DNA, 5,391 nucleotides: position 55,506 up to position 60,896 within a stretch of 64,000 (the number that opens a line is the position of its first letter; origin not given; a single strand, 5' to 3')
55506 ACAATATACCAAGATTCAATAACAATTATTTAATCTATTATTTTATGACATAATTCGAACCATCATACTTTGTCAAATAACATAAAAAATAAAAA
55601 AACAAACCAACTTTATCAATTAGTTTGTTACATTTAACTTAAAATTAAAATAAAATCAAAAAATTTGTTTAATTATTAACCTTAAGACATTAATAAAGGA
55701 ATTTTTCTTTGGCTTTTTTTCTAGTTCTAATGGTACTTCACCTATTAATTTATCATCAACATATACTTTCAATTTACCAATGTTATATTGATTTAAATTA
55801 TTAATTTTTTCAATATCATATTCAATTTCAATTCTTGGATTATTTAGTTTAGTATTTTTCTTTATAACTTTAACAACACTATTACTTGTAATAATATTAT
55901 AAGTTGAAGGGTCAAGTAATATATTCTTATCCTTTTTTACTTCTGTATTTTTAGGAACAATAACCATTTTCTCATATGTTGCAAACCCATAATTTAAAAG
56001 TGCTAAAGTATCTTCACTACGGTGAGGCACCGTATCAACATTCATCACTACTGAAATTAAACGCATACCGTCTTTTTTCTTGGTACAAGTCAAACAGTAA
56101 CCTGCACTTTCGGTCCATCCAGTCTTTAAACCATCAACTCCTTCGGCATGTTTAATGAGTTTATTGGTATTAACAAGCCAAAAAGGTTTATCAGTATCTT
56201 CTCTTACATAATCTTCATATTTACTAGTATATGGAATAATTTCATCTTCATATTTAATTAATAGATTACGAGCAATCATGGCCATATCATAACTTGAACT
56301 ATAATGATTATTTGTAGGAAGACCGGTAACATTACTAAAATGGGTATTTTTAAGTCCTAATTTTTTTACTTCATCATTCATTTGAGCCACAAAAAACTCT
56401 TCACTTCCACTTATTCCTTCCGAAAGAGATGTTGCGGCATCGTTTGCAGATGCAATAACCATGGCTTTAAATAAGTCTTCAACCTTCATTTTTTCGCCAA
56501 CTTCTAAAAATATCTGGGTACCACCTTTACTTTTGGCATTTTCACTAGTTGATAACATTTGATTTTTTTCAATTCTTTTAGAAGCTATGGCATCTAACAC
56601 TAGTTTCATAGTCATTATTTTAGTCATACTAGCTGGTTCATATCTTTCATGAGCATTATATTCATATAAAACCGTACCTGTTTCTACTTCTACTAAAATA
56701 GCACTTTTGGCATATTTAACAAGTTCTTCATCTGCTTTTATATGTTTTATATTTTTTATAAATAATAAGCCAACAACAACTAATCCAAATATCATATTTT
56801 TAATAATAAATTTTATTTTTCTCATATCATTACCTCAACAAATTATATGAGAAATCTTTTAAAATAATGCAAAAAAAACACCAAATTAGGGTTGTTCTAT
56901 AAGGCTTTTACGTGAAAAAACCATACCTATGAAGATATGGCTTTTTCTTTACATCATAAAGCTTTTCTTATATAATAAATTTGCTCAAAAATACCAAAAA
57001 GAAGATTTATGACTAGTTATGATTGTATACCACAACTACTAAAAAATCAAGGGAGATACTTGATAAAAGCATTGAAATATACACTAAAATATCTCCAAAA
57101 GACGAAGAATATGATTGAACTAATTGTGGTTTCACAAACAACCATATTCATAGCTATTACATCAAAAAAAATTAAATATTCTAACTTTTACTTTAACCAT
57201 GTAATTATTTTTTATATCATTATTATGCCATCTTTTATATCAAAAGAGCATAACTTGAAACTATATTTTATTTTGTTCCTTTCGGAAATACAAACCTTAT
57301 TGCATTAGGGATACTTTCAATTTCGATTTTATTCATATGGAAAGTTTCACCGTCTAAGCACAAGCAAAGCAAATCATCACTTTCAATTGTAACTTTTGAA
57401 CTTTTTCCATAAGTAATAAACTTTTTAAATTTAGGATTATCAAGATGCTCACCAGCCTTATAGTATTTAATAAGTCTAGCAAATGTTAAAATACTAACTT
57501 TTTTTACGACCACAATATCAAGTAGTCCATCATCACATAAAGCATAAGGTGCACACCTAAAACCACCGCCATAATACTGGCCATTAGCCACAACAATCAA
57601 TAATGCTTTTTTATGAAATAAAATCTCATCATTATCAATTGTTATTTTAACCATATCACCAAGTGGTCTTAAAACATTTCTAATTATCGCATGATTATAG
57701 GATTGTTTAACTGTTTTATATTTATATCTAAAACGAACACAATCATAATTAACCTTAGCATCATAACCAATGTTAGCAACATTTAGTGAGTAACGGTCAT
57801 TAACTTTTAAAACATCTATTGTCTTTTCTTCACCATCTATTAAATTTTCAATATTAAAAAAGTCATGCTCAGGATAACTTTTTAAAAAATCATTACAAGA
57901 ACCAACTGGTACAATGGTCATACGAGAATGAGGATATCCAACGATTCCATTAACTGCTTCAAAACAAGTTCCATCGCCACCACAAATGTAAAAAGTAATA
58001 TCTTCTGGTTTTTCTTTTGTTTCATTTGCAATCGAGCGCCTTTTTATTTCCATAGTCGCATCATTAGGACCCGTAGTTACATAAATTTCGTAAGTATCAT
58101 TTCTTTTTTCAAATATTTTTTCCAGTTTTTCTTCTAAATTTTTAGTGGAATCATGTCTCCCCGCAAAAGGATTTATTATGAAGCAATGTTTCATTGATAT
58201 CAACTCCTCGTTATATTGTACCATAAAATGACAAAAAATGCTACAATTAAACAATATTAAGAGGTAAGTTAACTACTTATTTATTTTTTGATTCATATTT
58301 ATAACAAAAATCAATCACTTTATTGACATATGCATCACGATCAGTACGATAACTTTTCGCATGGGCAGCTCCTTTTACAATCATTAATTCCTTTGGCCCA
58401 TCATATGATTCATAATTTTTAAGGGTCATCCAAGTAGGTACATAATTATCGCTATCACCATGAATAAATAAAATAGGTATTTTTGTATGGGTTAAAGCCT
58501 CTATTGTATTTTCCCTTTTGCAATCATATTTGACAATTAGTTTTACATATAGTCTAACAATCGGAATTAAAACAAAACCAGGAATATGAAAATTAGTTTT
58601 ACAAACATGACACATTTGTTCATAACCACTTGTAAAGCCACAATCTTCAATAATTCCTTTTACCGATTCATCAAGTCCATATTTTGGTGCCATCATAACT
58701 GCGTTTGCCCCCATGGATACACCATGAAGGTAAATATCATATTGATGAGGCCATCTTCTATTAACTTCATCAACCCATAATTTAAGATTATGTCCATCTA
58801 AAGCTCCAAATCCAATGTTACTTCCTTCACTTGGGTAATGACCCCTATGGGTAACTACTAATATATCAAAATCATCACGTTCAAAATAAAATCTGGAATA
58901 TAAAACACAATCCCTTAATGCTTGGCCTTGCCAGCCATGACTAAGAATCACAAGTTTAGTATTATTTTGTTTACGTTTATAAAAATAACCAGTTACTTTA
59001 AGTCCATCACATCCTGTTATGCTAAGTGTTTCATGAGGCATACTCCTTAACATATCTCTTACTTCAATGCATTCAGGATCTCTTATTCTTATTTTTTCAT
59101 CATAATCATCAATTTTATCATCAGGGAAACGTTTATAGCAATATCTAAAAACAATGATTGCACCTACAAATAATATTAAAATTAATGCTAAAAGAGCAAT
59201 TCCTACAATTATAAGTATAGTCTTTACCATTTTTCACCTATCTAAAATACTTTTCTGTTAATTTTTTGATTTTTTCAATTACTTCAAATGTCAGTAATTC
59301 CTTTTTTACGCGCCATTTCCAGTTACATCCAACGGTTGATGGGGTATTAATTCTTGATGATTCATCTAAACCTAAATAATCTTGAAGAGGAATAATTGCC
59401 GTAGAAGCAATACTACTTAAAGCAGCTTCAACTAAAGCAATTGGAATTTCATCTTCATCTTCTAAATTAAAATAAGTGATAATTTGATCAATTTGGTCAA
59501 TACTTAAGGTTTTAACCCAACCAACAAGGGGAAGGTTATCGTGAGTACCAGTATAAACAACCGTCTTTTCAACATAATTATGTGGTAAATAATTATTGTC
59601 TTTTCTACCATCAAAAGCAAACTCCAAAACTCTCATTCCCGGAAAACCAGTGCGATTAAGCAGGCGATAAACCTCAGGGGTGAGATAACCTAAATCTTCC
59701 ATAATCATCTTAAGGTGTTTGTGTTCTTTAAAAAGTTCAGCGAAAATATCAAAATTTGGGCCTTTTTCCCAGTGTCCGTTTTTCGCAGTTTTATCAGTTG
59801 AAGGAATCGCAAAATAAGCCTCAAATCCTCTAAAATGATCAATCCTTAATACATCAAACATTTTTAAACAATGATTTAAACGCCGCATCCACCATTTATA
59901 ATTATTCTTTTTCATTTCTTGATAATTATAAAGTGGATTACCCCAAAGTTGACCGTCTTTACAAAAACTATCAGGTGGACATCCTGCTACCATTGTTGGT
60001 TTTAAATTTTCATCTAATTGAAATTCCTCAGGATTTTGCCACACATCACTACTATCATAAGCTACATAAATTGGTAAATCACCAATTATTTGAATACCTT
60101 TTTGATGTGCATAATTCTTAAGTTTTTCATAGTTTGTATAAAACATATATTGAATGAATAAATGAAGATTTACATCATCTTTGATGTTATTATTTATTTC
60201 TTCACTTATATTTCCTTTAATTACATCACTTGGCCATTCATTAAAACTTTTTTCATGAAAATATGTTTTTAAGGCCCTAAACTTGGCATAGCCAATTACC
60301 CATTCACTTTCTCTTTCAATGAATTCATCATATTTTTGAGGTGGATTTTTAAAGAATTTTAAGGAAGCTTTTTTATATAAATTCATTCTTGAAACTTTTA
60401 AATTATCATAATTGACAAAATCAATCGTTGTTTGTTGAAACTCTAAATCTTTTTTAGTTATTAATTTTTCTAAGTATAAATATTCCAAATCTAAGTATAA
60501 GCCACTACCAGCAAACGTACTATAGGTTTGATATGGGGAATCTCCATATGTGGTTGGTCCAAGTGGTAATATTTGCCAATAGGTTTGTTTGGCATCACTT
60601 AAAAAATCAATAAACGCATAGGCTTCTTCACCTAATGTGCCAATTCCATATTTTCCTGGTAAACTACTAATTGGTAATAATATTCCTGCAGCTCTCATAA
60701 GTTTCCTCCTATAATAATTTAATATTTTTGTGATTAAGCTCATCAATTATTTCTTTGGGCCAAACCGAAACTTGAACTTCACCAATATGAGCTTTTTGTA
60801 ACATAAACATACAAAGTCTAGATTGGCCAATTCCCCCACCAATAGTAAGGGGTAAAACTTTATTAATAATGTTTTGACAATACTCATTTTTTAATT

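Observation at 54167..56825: The spoIIA-type operon (dacF-spoIIAA-spoIIAB) ends in an unusually compact 181-aa sigma factor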

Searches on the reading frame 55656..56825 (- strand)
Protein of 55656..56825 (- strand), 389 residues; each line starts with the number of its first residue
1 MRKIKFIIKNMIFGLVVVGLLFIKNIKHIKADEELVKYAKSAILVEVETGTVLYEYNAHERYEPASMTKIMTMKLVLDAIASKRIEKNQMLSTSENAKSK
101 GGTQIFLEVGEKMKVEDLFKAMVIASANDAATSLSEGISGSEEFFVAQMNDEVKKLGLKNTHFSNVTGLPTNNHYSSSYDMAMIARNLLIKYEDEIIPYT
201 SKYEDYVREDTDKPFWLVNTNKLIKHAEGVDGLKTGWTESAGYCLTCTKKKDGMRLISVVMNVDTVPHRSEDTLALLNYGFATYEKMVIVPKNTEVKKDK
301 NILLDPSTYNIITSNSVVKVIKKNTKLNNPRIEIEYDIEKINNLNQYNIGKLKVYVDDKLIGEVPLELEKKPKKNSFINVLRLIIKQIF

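Call 3: search_protein_families(library=pfam, proteins=[window:55656-56825:-], max_evalue=1)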
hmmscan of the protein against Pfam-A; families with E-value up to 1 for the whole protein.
window:55656-56825:- (389 aa): 6 families
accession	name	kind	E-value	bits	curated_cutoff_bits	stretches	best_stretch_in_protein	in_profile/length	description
PF00768.25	Peptidase_S11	-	6e-76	255.5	27.6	1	38-265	11-239/239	D-alanyl-D-alanine carboxypeptidase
PF13354.11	Beta-lactamase2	-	1.7e-12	47.6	22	1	45-189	5-147/214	Beta-lactamase enzyme family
PF02113.21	Peptidase_S13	-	0.00012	21.4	22.8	1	24-80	3-59/444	D-Ala-D-Ala carboxypeptidase 3 (S13) family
PF07943.18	PBP5_C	-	0.00031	21.3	21.2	1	284-368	1-85/91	Penicillin-binding protein 5, C-terminal domain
PF08308.17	PEGA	-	0.071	13.5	20.8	0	353-380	14-41/71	PEGA domain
PF00905.27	Transpeptidase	-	0.47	10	22.1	1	53-160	31-130/299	Penicillin binding protein transpeptidase domain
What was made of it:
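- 55656..56825 (-): dacF-like S11 D-alanyl-D-alanine carboxypeptidase (389 aa). Pfam Peptidase_S11 6e-76 plus PBP5_C (call 3).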

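Call 4: search_protein_families(library=ncbifam, proteins=[window:55656-56825:-], max_evalue=0.1)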
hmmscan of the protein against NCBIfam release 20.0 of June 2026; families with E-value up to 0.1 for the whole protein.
window:55656-56825:- (389 aa): 25 families
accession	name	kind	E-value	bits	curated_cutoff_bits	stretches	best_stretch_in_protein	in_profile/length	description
NF038273.1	strep_PBP3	exception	1e-51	176.3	490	1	12-367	4-377/407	D-alanyl-D-alanine carboxypeptidase PBP3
NF008489.0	PRK11397.1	equivalog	1.2e-49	169.1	610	1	38-378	36-378/389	serine-type D-Ala-D-Ala carboxypeptidase DacD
NF008059.0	PRK10793.1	equivalog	1.5e-47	162.2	694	1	39-300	46-308/403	D-alanyl-D-alanine carboxypeptidase DacA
NF007445.0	PRK10001.1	equivalog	1.4e-44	152.5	765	1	26-296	22-298/400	serine-type D-Ala-D-Ala carboxypeptidase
NF038258.2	PBP4_Staph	exception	2.8e-40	138.3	500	1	37-337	38-356/366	penicillin-binding protein PBP4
NF008668.0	PRK11669.1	equivalog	4.9e-24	85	294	1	33-261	37-261/316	D-alanyl-D-alanine endopeptidase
NF000471.1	vanY_of_D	exception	2.3e-17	63.3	625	1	38-276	98-347/354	transpeptidase-like D-Ala-D-Ala carboxypeptidase VanY-D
NF033103.1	bla_class_A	equivalog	1.4e-05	24.4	200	1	46-162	19-130/257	class A beta-lactamase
NF033568.1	blaROB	exception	0.00019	20.7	675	1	45-154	66-174/305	ROB family class A beta-lactamase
NF000531.2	blaTEM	exception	0.0002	20.9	625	1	27-166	29-170/286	TEM family class A beta-lactamase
NF012167.0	classA_firm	exception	0.00027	20.5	427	1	53-166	25-138/255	class A beta-lactamase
NF000383.2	blaLAP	exception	0.0033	16.4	600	1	1-145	1-148/285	LAP family class A beta-lactamase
NF000481.1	carbeni_gen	exception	0.0035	16.9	430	1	45-154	43-153/284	CARB/PSE/RTG family carbenicillin-hydrolyzing class A beta-lactamase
NF033386.1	blaARL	exception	0.018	14.5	620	1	48-142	46-137/282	ARL family class A beta-lactamase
NF012143.0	SHV_LEN_OKP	exception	0.019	14.3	535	1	21-189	20-189/285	SHV/LEN/OKP family class A beta-lactamase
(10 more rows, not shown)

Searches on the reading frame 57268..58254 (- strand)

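Call 23: search_protein_families(library=pfam, proteins=[window:57268-58254:-], max_evalue=0.000001)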
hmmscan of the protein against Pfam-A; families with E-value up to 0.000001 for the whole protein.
window:57268-58254:- (328 aa): 2 families
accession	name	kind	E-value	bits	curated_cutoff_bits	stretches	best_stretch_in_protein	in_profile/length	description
PF19279.4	YegS_C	-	3.5e-26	92.3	27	1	160-321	3-156/158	YegS C-terminal NAD kinase beta sandwich-like domain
PF00781.29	DAGK_cat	-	4.7e-19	68.7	23.6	1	24-151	3-125/125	Diacylglycerol kinase catalytic domain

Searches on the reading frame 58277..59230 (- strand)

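Call 23: search_protein_families(library=pfam, proteins=[window:58277-59230:-], max_evalue=0.000001)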
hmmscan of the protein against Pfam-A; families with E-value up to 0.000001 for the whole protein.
window:58277-59230:- (317 aa): 1 family
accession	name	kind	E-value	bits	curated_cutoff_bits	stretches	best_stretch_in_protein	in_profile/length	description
PF12146.15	Hydrolase_4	-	7.2e-08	32.5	27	0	90-180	3-92/239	Serine aminopeptidase, S33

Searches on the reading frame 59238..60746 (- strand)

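Call 23: search_protein_families(library=pfam, proteins=[window:59238-60746:-], max_evalue=0.000001)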
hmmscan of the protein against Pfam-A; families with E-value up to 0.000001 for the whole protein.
window:59238-60746:- (502 aa): 1 family
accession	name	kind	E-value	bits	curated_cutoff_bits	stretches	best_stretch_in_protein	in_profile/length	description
PF02446.23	Glyco_hydro_77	-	2.5e-162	541.4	25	1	24-484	1-463/465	4-alpha-glucanotransferase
